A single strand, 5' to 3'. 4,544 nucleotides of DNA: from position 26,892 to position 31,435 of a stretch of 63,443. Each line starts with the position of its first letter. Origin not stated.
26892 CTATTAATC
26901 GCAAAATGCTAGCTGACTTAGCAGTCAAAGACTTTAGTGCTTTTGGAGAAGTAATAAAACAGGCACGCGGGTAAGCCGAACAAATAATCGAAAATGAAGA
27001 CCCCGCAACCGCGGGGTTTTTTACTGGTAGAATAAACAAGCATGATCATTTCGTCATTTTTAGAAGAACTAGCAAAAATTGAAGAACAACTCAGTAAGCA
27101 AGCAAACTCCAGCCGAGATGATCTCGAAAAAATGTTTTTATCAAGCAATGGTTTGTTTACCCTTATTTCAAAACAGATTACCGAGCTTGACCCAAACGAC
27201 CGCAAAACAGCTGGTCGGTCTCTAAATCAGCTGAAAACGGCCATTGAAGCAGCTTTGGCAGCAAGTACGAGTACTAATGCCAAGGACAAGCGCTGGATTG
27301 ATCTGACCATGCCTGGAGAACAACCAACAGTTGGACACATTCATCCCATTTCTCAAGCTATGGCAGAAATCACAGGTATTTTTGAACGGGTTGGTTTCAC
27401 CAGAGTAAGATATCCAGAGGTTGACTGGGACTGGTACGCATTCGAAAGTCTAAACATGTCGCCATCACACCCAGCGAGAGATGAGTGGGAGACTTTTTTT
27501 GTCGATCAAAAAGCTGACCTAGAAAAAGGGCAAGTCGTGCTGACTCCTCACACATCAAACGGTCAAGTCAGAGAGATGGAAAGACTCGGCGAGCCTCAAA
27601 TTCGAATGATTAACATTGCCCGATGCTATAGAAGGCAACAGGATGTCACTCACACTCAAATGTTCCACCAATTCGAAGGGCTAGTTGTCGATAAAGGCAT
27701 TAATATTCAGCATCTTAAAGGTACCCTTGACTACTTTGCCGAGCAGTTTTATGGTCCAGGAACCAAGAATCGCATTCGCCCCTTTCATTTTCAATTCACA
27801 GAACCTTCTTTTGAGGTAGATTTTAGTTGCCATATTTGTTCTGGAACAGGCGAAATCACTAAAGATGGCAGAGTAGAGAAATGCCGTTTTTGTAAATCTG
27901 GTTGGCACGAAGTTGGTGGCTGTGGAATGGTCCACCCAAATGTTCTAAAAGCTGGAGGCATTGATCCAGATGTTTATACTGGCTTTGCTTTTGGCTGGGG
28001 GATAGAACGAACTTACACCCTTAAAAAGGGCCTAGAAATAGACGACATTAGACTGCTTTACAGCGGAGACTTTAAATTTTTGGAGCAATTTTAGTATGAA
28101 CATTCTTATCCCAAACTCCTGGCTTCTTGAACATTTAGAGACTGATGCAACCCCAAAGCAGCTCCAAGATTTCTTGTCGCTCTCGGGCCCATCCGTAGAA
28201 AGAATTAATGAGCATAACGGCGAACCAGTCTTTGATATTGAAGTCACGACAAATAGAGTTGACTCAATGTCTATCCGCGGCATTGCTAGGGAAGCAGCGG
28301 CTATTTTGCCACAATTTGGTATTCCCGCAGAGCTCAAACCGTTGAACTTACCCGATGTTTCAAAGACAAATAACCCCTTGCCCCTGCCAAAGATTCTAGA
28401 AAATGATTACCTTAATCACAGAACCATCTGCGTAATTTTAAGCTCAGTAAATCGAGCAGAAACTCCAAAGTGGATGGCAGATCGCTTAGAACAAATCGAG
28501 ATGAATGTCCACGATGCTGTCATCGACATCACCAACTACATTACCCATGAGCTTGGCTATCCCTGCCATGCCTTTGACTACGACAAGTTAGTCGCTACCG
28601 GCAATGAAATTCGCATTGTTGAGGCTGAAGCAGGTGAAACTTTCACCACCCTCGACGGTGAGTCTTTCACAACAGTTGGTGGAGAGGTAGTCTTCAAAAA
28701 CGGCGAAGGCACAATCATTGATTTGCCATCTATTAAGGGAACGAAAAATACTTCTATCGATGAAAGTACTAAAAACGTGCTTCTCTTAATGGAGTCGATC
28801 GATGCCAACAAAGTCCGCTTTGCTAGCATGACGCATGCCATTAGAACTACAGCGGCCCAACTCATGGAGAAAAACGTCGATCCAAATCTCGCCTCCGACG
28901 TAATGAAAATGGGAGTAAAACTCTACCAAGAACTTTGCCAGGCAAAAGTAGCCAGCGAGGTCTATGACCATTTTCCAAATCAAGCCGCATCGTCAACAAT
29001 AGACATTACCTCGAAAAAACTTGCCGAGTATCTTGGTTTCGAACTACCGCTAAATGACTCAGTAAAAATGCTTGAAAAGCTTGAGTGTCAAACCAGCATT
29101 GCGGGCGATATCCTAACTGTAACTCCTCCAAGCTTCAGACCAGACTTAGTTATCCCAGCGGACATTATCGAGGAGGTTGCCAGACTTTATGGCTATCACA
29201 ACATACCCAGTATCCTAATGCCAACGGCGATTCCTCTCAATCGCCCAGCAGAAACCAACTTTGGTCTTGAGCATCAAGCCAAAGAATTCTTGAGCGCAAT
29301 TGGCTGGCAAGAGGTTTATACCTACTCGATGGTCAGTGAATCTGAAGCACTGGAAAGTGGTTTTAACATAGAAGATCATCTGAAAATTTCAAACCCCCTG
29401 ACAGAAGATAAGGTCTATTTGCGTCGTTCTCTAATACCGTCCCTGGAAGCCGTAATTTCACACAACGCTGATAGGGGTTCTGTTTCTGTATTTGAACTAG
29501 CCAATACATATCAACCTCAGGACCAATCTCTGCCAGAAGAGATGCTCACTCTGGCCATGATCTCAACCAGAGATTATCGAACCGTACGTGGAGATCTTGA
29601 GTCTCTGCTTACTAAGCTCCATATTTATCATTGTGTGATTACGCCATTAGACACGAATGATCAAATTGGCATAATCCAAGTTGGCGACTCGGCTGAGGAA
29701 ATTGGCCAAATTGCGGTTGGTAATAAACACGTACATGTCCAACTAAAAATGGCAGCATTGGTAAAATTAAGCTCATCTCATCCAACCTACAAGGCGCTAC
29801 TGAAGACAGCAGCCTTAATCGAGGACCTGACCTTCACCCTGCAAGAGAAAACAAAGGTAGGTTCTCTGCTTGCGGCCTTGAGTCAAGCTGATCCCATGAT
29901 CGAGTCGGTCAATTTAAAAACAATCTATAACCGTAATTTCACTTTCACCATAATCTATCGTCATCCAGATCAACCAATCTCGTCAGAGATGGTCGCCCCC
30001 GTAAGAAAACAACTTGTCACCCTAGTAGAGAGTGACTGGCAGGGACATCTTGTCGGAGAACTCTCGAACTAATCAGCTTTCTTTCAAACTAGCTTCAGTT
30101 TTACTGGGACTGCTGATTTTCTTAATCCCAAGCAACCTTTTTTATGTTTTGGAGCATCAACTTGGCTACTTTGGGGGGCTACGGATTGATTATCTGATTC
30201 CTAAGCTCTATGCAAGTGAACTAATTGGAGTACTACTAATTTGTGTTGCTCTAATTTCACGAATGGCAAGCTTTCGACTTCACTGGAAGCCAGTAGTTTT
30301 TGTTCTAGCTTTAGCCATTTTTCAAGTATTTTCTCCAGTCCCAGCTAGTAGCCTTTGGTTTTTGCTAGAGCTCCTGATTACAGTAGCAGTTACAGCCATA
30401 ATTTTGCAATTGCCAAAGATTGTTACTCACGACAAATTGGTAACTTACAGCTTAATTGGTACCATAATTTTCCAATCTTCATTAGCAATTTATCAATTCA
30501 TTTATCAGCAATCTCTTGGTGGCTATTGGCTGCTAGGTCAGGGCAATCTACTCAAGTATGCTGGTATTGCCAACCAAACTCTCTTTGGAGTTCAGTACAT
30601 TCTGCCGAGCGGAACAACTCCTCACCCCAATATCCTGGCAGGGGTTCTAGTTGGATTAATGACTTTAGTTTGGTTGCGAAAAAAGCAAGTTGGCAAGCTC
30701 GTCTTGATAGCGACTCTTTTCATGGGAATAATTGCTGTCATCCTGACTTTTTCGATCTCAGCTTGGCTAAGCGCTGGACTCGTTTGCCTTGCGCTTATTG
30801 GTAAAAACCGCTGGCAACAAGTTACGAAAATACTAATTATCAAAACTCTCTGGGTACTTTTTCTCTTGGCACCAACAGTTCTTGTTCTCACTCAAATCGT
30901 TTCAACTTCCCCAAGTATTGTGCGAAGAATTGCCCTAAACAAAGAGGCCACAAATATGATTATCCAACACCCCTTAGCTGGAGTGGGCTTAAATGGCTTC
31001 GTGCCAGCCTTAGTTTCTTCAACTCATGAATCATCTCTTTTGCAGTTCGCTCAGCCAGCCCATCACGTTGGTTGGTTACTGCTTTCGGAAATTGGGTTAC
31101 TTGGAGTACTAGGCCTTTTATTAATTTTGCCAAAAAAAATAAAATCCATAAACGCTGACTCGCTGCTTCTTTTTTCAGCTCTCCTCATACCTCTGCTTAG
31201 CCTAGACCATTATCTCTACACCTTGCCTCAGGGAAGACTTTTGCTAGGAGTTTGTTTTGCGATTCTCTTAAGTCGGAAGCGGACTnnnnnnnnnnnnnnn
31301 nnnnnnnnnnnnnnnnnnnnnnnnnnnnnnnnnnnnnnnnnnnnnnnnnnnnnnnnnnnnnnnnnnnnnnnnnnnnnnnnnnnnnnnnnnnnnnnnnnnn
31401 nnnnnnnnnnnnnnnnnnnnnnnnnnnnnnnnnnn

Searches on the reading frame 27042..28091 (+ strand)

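Call 49: search_protein_families(library=pfam, proteins=[window:27042-28091:+], max_evalue=0.0001)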
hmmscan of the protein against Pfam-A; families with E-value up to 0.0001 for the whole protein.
window:27042-28091:+ (350 aa): 2 families
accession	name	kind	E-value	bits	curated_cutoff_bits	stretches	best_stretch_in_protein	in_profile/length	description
PF01409.25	tRNA-synt_2d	-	3.5e-77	259.7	19.8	1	86-350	2-246/246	tRNA synthetases class II core domain (F)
PF02912.23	Phe_tRNA-synt_N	-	8.4e-10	38.9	22.3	1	30-76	11-57/69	Aminoacyl tRNA synthetase class II, N-terminal domain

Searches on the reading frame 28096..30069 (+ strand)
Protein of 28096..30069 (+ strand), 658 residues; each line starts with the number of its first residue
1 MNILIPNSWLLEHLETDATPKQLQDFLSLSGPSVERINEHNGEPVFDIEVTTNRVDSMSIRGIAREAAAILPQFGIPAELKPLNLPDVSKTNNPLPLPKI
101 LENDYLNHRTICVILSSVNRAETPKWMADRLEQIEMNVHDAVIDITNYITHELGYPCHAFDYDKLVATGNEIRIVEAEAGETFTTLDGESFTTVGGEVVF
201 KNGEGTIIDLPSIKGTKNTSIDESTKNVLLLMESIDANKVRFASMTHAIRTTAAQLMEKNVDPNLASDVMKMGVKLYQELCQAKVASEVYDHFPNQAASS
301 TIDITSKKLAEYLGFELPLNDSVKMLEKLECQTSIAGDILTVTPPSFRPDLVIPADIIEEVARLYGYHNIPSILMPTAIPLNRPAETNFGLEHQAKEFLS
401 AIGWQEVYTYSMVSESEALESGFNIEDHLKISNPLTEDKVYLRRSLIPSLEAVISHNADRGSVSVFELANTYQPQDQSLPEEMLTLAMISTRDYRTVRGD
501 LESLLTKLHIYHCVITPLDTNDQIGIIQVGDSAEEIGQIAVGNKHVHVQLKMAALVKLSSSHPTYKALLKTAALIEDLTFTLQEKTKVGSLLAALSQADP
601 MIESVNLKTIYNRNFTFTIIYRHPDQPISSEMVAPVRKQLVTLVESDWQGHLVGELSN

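Call 49: search_protein_families(library=pfam, proteins=[window:28096-30069:+], max_evalue=0.0001)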
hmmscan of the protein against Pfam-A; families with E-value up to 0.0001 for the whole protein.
window:28096-30069:+ (658 aa): 3 families
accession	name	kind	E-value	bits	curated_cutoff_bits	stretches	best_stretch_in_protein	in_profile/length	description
PF03483.22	B3_4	-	5.2e-42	143.8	29.3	1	109-281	4-173/174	B3/4 domain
PF17759.6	tRNA_synthFbeta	-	4.2e-21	75.8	22.4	1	370-517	1-166/214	Phenylalanyl tRNA synthetase beta chain CLM domain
PF03484.21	B5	-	8e-21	74.5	28.6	1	302-367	1-67/67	tRNA synthetase B5 domain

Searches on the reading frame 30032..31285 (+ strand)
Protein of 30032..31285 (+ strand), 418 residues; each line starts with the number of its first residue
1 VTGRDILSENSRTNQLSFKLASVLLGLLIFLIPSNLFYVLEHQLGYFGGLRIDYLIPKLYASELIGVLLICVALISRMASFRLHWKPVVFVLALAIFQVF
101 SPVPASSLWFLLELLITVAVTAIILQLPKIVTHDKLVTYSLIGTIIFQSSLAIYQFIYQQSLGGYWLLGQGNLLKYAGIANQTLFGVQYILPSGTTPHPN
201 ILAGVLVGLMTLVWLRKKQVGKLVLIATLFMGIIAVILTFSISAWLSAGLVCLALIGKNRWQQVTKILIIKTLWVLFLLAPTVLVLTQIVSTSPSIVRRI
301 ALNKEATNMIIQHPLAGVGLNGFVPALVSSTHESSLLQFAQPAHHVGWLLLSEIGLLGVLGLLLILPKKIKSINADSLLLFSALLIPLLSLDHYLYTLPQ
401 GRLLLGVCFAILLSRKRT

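Call 49: search_protein_families(library=pfam, proteins=[window:30032-31285:+], max_evalue=0.0001)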
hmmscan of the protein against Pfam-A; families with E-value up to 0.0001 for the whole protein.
window:30032-31285:+ (418 aa): 1 family
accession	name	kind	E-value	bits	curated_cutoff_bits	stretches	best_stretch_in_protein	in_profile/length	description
PF04932.20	Wzy_C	-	2.3e-06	27.9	31.7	1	228-362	2-148/149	O-Antigen ligase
